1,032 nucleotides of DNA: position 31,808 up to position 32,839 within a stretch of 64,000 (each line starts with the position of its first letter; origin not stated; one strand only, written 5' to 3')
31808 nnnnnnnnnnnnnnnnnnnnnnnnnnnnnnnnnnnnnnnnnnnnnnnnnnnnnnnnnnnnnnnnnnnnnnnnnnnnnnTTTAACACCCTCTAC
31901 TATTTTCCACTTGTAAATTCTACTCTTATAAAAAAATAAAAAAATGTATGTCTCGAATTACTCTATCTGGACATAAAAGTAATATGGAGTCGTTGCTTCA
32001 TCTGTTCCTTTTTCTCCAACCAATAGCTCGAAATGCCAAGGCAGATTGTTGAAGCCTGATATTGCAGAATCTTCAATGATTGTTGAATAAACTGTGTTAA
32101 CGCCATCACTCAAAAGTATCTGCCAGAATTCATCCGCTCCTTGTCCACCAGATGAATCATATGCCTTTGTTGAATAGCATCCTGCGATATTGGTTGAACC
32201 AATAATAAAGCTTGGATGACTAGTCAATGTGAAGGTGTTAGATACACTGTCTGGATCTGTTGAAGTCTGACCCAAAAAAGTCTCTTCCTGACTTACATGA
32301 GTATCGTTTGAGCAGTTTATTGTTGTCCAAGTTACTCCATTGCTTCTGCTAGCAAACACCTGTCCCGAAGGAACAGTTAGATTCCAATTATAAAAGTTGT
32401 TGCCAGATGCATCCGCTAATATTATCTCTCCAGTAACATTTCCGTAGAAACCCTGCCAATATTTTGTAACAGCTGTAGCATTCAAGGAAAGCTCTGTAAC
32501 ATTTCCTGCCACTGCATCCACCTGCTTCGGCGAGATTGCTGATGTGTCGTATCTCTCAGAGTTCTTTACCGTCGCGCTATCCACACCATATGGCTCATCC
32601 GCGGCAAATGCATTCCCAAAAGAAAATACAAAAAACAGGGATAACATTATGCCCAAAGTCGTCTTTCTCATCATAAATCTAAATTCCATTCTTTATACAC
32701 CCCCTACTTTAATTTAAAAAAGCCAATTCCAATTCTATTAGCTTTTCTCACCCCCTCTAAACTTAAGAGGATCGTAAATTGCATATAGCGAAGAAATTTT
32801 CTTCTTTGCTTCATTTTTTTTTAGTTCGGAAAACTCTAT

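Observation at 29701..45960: Segmental duplication of a secreted-protein cassette (family A ~300 aa with 'RFTATAP' end, family B ~245 aa with 'YYF..EI' end), each near a YhgE/Pip-ABC pair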

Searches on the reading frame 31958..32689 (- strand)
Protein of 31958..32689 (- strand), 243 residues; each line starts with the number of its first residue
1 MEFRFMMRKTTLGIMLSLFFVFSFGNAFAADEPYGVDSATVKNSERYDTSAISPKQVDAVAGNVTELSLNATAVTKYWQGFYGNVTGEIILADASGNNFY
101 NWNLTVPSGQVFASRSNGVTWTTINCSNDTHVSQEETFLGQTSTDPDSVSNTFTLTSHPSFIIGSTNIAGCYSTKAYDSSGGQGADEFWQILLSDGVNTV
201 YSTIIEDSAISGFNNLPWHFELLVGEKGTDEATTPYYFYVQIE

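Call 6: search_protein_families(library=pfam, proteins=[window:31958-32689:-], max_evalue=1)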
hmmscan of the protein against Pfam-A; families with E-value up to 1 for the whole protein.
window:31958-32689:- (243 aa): 0 families

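Call 7: search_protein_families(library=ncbifam, proteins=[window:31958-32689:-], max_evalue=1)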
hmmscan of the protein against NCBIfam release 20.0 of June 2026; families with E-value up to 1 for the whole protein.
window:31958-32689:- (243 aa): 1 family
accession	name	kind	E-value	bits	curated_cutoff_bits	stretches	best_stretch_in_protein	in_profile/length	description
TIGR00541.1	hisDCase_pyru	equivalog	0.0095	15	346.65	1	114-162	215-265/307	histidine decarboxylase, pyruvoyl type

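Call 9: find_homologous_proteins(query=A2)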
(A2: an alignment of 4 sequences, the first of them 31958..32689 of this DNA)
Query A2 (4 sequences) (243 aa, profile of the alignment): 851 proteins with E <= 0.001 among 4517 candidates; the best 120 are listed.
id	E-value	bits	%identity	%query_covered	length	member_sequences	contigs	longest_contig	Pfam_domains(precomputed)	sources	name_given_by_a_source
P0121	1.3e-104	367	90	100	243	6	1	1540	-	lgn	-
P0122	1.6e-103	364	89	100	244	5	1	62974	-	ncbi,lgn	-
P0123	7.6e-102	358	34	94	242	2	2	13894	-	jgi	-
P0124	3.9e-101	356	35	94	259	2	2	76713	-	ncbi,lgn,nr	ncbi:MAG: hypothetical protein PWQ87_133 [Candidatus Woesearchaeota archaeon]|nr:hypothetical protei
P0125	4.9e-93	329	34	98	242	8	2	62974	-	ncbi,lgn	-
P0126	1.8e-90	321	36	98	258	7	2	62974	-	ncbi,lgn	-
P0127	2.5e-88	314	35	96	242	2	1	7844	-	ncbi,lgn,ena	-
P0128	2.8e-82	294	33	94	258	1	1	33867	-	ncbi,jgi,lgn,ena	-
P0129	2.2e-81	291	34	74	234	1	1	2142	-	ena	-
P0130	3.5e-80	287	56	98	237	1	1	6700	-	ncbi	-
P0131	4.2e-80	287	61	98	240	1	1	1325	-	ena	-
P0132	8.6e-80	286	58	98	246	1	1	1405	-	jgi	jgi:hypothetical protein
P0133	2.1e-79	285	64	89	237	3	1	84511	-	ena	-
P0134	9.4e-79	282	63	95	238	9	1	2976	-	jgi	jgi:hypothetical protein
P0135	9.6e-79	282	60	87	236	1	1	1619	-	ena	-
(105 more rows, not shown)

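Call 20: predict_structure(alignment_id=A4)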
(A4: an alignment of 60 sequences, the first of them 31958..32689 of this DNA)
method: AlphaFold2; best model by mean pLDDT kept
length: 243 residues; sequences in the alignment: 60
mean_pLDDT: 78.7   pTM: 0.68
mean pLDDT of the five models: 78.7, 77.8, 73.8, 72.1, 71.7
residues with pLDDT >= 90: 110; 70-90: 67; 50-70: 30; < 50: 36
segments of 3 or more residues with pLDDT < 50: 30-63
pLDDT, mean of each block of 10 residues (from residue 1): 57 75 63 41 39 33 56 76 82 75 80 95 97 97 95 95 94 92 85 98 93 92 91 89 84
secondary structure, 60 per line:
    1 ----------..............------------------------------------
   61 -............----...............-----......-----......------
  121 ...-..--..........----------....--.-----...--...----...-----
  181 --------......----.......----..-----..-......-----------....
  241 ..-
elements in order: H11-24 E62-73 E78-92 E98-103 E109-114 H129-138 H149-152 E161-163 E166-168 E173-175 E189-194 E199-205 E220-225 E237-242

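Call 24: fold_search(model_id=the predicted structure, library=pdb)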
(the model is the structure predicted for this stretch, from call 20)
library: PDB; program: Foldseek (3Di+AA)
matches with E <= 10: 150; with E <= 0.001: 0
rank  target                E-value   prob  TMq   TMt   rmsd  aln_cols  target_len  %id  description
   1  6ywf                  4.4e-01  0.03  0.12  0.12  15.8       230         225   10  Crystal structure of Paradendryphiella salina PL7A alginate lyase (released 2021-05-12)
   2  7ncz_A                4.4e-01  0.02  0.12  0.13  16.1       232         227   11  Crystal structure of Paradendryphiella salina PL7A alginate lyase mutant Y223F in complex with hexa-mannuronic acid (released 2022-03-02)
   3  1tf4_A                9.7e-01  0.06  0.17  0.09  13.5       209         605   10  ENDO/EXOCELLULASE FROM THERMOMONOSPORA (released 1997-09-04)
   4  8yly                  1.0e+00  0.03  0.12  0.09  16.4       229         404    9  Structural basis of Elongation factor Tu in regulating photoinhibition in Synechococcus sp. PCC 7942. (released 2025-03-19)
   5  8x5q_A                1.1e+00  0.02  0.12  0.05  20.3       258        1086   11  SARS-CoV-2 BA.2.75 Spike with K356T mutation (3 RBD down) (released 2024-07-03)
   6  4lmh_C                1.1e+00  0.02  0.11  0.06  18.6       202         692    8  Crystal structure of the outer membrane decaheme cytochrome OmcA (released 2014-04-16)
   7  1ga2_A                1.2e+00  0.08  0.21  0.10  12.6       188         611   10  THE CRYSTAL STRUCTURE OF ENDOGLUCANASE 9G FROM CLOSTRIDIUM CELLULOLYTICUM COMPLEXED WITH CELLOBIOSE (released 2003-07-22)
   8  1g87_B                1.4e+00  0.07  0.20  0.10  12.9       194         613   10  THE CRYSTAL STRUCTURE OF ENDOGLUCANASE 9G FROM CLOSTRIDIUM CELLULOLYTICUM (released 2003-07-15)
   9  5gy1_A                1.4e+00  0.06  0.19  0.10  10.3       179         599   10  Crystal structure of endoglucanase CelQ from Clostridium thermocellum complexed with cellotriose (released 2017-09-27)
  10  5gxx_A                1.4e+00  0.06  0.19  0.10  11.3       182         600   10  Crystal structure of endoglucanase CelQ from Clostridium thermocellum complexed with Tris (released 2017-09-27)
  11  2w2c_B                1.5e+00  0.12  0.13  0.21   5.1        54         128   13  STRUCTURE OF THE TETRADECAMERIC OLIGOMERISATION DOMAIN OF CALCIUM- CALMODULIN DEPENDENT PROTEIN KINASE II DELTA (released 2008-12-23)
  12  5gy0_A                1.5e+00  0.06  0.19  0.10  10.8       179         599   10  Crystal structure of endoglucanase CelQ from Clostridium thermocellum complexed with cellotetraose (released 2017-09-27)
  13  5gxx_B                1.7e+00  0.06  0.20  0.10  11.6       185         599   10  Crystal structure of endoglucanase CelQ from Clostridium thermocellum complexed with Tris (released 2017-09-27)
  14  9i8j_A                1.9e+00  0.02  0.13  0.10  16.5       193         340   12  AB Spike of RHDV mutant N15 (released 2025-12-03)
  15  3d6l                  2.1e+00  0.08  0.11  0.18  13.8        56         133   16  Crystal structure of Cj0915, a hexameric hotdog fold thioesterase of Campylobacter jejuni (released 2009-05-05)
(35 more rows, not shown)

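Call 25: search_solved_structures(query=A4, max_evalue=10)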
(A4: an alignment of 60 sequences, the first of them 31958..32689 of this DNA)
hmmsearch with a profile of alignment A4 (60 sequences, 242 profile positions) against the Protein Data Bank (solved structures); distinct sequences matched with E-value up to 10: 16.
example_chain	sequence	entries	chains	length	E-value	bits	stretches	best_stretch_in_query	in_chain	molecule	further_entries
8dzm_A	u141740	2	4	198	0.61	12.6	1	48-91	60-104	GTP-binding protein SAR1a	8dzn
8dzo_A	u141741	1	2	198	0.62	12.6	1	48-91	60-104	GTP-binding protein SAR1a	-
2gao_A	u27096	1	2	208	0.67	12.4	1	48-91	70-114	GTP-binding protein SAR1a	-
8e0d_A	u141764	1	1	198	0.71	12.4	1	48-91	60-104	GTP-binding protein SAR1b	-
8e0a_A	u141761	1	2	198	0.72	12.4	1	48-91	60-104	GTP-binding protein SAR1b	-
8e0b_A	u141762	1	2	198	0.72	12.3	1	48-91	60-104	Sar1bT39N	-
8e0h_A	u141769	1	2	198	0.73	12.3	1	48-91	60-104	GTP-binding protein SAR1a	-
2fmx_A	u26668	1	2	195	0.81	12.2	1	48-91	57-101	GTP-binding protein SAR1b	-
1f6b_A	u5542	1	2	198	0.82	12.2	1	48-91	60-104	SAR1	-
8e0c_A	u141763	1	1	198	1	11.9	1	48-91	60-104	GTP-binding protein SAR1b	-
8dzt_A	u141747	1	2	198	1.1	11.8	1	48-91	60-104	GTP-binding protein SAR1a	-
2fa9_A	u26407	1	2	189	1.1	11.7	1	48-91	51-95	GTP-binding protein SAR1b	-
2qtv_B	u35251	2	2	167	1.2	11.6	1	49-95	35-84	Small COPII coat GTPase SAR1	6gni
6x90_A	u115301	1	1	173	1.3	11.5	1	49-95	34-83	Small COPII coat GTPase SAR1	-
6zga_G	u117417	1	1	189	1.6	11.2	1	49-95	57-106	Small COPII coat GTPase SAR1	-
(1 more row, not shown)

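Call 48: fold_search(model_id=the predicted structure, library=viral)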
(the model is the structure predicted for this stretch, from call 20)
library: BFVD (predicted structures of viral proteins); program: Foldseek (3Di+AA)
matches with E <= 10: 273; with E <= 0.001: 0
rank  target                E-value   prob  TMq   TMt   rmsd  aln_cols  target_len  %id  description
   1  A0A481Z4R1            3.3e-01  0.04  0.10  0.12  19.8       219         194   12  Collagen triple helix repeat protein [Pithovirus LCPAC103]
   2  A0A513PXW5            3.6e-01  0.06  0.13  0.11  15.9       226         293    8  Fiber protein (Fragment) [Porcine adenovirus]
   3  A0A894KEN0            3.9e-01  0.06  0.14  0.14  21.5       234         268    9  (no name in the UniProt tables at hand)
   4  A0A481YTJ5            4.1e-01  0.03  0.12  0.12  22.4       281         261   12  Uncharacterized protein [Marseillevirus LCMAC101]
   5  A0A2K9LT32            4.8e-01  0.03  0.14  0.14  24.1       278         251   10  Capsid [uncultured virus]
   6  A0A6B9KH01            5.7e-01  0.13  0.23  0.27  14.9       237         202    7  Uncharacterized protein [Atrato Sobemo-like virus 4]
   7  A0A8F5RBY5            6.4e-01  0.02  0.09  0.05  38.1       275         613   10  Glycoprotein [Grapevine-associated bunya-like virus 1]
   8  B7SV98                7.2e-01  0.18  0.10  0.19  15.1        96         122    9  Semaphorin-like protein [Oryctes rhinoceros nudivirus]
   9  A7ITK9                8.0e-01  0.08  0.08  0.07  26.4       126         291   10  Uncharacterized protein m129L [Paramecium bursaria Chlorella virus MT325]
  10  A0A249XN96            8.0e-01  0.04  0.13  0.20  16.7       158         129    9  Uncharacterized protein [Arthrobacter phage GurgleFerb]
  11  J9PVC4                9.0e-01  0.05  0.14  0.13  19.7       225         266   11  Putative receptor binding protein [Bacillus phage BCD7]
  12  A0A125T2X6            1.0e+00  0.16  0.08  0.31  14.5        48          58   19  (no name in the UniProt tables at hand)
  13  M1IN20                1.0e+00  0.11  0.21  0.10  13.0       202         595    8  (no name in the UniProt tables at hand)
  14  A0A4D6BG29            1.0e+00  0.07  0.08  0.02  16.6        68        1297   18  (no name in the UniProt tables at hand)
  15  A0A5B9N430            1.0e+00  0.04  0.08  0.04  27.9       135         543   16  Fiber protein [Chinook aquareovirus]
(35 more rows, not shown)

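Call 57: search_protein_representatives(alignment_id=A4)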
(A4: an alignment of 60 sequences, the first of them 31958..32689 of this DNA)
Query: 60 sequences, 242 profile positions. Proteins with E-value up to 0.001 (for the whole library): 1417; up to 1e-10: 1059; up to 1e-30: 491. The best 150 are listed.
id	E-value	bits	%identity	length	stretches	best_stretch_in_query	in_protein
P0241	3.2e-95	334.4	-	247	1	9-242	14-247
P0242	1.8e-92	325.4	-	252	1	9-242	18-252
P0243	7.2e-90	316.9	-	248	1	10-241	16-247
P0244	2.2e-83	295.6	-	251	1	10-241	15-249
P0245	1.5e-80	286.4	-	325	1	7-241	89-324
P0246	6.4e-79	281.0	-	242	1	12-241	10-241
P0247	7.6e-79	280.8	-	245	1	5-242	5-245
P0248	4.7e-78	278.2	-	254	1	9-241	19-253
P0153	4.2e-77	275.1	-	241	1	10-242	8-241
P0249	6.0e-77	274.6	-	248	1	11-241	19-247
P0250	1.4e-76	273.4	-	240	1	11-242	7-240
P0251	3.5e-76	272.1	-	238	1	12-242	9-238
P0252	6.1e-76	271.3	-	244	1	8-241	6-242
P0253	7.6e-76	271.0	-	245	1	10-241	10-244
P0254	2.3e-74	266.1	-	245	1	6-241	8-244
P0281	9.4e-68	244.5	-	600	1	30-242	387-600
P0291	2.9e-66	239.6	-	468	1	36-241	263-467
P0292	4.0e-66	239.2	-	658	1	28-241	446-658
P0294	5.4e-66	238.7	-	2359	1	26-241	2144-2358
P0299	1.3e-65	237.5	-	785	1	32-241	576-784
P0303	3.2e-65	236.2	-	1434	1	13-241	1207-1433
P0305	4.4e-65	235.7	-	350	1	28-242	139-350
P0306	6.3e-65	235.2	-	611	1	32-241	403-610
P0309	1.9e-64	233.7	-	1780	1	31-242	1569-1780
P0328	9.9e-63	228.0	-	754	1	30-241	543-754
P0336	6.1e-62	225.4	-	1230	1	37-241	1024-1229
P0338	8.3e-62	225.0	-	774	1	24-242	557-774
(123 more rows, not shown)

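Call 58: search_protein_families(library=pfam, proteins=[P0281, P0291, P0292, P0299, P0303, P0306, P0328, P0336, P0338, P0305], max_evalue=0.001)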
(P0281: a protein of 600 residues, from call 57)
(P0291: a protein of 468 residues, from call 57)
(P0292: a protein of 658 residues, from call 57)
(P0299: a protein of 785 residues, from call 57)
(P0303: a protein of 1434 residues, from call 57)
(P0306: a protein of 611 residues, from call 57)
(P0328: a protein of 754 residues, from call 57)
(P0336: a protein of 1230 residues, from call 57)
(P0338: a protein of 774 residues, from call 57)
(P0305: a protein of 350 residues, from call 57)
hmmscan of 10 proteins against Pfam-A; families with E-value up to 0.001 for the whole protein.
P0281 (600 aa): 1 family
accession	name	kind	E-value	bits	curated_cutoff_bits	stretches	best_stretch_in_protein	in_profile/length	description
PF04096.20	Nucleoporin2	-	3.3e-07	31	28.4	1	178-247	15-93/148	Nup98-96 autopeptidase S59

P0291 (468 aa): 0 families

P0292 (658 aa): 1 family
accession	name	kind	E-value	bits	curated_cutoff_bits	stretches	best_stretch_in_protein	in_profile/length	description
PF04096.20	Nucleoporin2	-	3.3e-06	27.7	28.4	1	245-348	19-147/148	Nup98-96 autopeptidase S59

P0299 (785 aa): 1 family
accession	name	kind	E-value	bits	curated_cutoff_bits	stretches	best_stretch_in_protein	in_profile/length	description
PF04096.20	Nucleoporin2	-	3.9e-06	27.5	28.4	1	377-441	16-89/148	Nup98-96 autopeptidase S59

P0303 (1434 aa): 2 families
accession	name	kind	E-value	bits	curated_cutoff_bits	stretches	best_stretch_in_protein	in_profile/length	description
PF13229.12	Beta_helix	-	9.9e-31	106.9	25.9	5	81-234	24-158/158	Right handed beta helix region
PF05048.19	NosD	-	2.4e-16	60.2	23.6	1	73-234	18-169/212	Periplasmic copper-binding protein (NosD)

P0306 (611 aa): 1 family
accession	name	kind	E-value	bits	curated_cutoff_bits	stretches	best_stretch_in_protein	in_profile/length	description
PF04096.20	Nucleoporin2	-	0.00034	21.2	28.4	0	190-255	16-90/148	Nup98-96 autopeptidase S59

P0328 (754 aa): 1 family
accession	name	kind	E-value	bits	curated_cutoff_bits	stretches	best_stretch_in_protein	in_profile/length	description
PF04096.20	Nucleoporin2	-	4.6e-05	24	28.4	0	329-397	14-91/148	Nup98-96 autopeptidase S59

P0336 (1230 aa): 3 families
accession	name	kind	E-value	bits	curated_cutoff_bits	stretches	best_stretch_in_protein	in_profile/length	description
PF13229.12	Beta_helix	-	9.5e-19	68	25.9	2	128-317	1-158/158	Right handed beta helix region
PF05048.19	NosD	-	2.8e-09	37.1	23.6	1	122-260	55-171/212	Periplasmic copper-binding protein (NosD)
PF04096.20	Nucleoporin2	-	0.00035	21.2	28.4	0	826-919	26-146/148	Nup98-96 autopeptidase S59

P0338 (774 aa): 1 family
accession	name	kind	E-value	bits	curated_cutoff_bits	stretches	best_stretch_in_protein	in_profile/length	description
PF04096.20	Nucleoporin2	-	0.00021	21.9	28.4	0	356-416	16-85/148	Nup98-96 autopeptidase S59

P0305 (350 aa): 0 families

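Call 61: list_cluster_members(proteins=[P0281, P0292, P0299, P0303, P0294, P0309, P0336, P0328])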
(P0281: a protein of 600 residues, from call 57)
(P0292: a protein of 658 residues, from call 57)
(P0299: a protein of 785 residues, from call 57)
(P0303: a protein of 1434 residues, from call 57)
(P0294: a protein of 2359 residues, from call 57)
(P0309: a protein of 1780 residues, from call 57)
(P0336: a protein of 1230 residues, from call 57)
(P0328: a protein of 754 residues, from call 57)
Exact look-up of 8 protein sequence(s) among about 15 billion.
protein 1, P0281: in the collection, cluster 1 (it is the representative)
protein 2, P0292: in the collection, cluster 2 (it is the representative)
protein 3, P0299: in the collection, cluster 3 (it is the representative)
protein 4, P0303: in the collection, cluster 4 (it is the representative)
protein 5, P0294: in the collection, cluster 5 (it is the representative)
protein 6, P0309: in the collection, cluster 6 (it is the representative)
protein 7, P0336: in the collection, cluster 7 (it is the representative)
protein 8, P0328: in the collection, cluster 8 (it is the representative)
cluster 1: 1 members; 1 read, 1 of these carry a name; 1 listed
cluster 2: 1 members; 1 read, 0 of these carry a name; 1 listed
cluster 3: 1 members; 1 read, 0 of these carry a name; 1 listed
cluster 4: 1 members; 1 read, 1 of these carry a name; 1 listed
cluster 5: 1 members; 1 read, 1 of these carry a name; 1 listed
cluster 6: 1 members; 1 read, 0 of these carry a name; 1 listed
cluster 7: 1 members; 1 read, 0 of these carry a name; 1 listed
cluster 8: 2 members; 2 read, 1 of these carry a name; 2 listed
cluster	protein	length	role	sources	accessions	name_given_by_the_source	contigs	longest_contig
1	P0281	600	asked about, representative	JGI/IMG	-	hypothetical protein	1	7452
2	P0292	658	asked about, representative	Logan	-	-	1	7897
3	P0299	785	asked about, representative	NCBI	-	-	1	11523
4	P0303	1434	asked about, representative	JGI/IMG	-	hypothetical protein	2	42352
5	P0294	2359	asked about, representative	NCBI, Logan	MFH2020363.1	MAG: DUF2341 domain-containing protein [archaeon]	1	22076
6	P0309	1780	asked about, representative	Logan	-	-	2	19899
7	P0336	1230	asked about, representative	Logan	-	-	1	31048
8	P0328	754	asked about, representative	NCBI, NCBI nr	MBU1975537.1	MAG: hypothetical protein KKG59_03985 [Nanoarchaeota archaeon] | hypothetical protein [Nanoarchaeota archaeon]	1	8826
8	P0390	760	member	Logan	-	-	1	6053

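Call 62: find_encoding_contigs(protein=P0328, flank=8000, max_places=1)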
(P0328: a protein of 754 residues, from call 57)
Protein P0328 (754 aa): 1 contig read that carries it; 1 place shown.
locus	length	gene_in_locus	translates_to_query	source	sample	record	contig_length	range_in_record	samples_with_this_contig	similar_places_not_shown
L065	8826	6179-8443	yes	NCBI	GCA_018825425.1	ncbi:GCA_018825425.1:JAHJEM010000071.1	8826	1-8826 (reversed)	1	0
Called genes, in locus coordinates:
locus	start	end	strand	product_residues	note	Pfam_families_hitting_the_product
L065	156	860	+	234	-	PF01255:Prenyltransf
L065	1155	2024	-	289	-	PF00892:EamA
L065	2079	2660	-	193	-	-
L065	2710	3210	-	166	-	-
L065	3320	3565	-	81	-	-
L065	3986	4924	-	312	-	PF02729:OTCace_N, PF00185:OTCace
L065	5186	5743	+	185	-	-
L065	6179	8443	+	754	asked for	-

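Call 63: find_encoding_contigs(protein=P0336, flank=10000, max_places=1)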
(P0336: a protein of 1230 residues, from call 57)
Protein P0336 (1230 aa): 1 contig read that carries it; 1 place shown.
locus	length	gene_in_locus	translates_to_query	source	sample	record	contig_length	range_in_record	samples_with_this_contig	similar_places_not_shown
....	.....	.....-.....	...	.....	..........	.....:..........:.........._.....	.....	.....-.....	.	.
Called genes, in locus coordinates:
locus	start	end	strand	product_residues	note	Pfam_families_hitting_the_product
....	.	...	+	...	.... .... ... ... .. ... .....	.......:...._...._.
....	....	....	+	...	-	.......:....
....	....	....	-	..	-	-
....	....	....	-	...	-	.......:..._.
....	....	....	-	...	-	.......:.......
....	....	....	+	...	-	-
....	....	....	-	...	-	-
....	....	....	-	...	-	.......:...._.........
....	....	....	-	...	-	-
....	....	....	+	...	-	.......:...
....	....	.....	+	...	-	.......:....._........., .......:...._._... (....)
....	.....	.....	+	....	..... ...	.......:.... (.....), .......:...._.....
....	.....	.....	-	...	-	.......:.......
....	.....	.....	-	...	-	-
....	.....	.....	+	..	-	-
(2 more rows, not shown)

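Call 81: search_protein_families(library=pfam, alignment_id=A4, max_evalue=10)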
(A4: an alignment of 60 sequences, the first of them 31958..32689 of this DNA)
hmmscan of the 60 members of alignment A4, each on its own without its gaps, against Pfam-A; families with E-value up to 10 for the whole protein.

A. member 1, window:31958-32689:- (243 aa): 0 families

B. families by the number of members that match (of 60 scanned): 25 families
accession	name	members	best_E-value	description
PF18746.6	aGPT-Pplase3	3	0.0086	Alpha-glutamyl/putrescinyl thymine pyrophosphorylase clade 3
PF01458.23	SUFBD_core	2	0.0097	SUF system FeS cluster assembly, SufBD core domain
PF22352.2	K319L-like_PKD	2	0.0098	K319L-like, PKD domain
PF18701.6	DUF5641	2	0.069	Family of unknown function (DUF5641)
PF00941.27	FAD_binding_5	2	0.12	FAD binding domain in molybdopterin dehydrogenase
PF04956.18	TrbC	1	0.0013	TrbC/VIRB2 pilin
PF15416.12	DUF4623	1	0.004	Domain of unknown function (DUF4623)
PF06129.17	Chordopox_G3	1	0.0061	Chordopoxvirus G3 protein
PF10145.14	PhageMin_Tail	1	0.0082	Phage-related minor tail protein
PF03949.21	Malic_M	1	0.015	Malic enzyme, NAD binding domain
PF18266.8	Ncstrn_small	1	0.02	Nicastrin small lobe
PF00868.26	Transglut_N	1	0.053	Transglutaminase family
PF24089.1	DUF7374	1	0.056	Family of unknown function (DUF7374)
PF12124.13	bCoV_SUD_C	1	0.057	Betacoronavirus SUD-C domain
PF03648.19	Glyco_hydro_67N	1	0.061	Glycosyl hydrolase family 67 N-terminus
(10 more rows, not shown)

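Call 85: find_related_loci(query=A4, collection=viral_contigs, flank=5000)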
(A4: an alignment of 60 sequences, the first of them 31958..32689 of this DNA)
Query A4 (243 aa) in viral_contigs; peptide patterns used: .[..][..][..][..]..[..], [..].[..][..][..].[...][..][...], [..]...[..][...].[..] (x = any residue, [..] = any of these).
70 stretches matched a pattern, but none encodes a relative of the query by tblastn (E <= 1e-3).
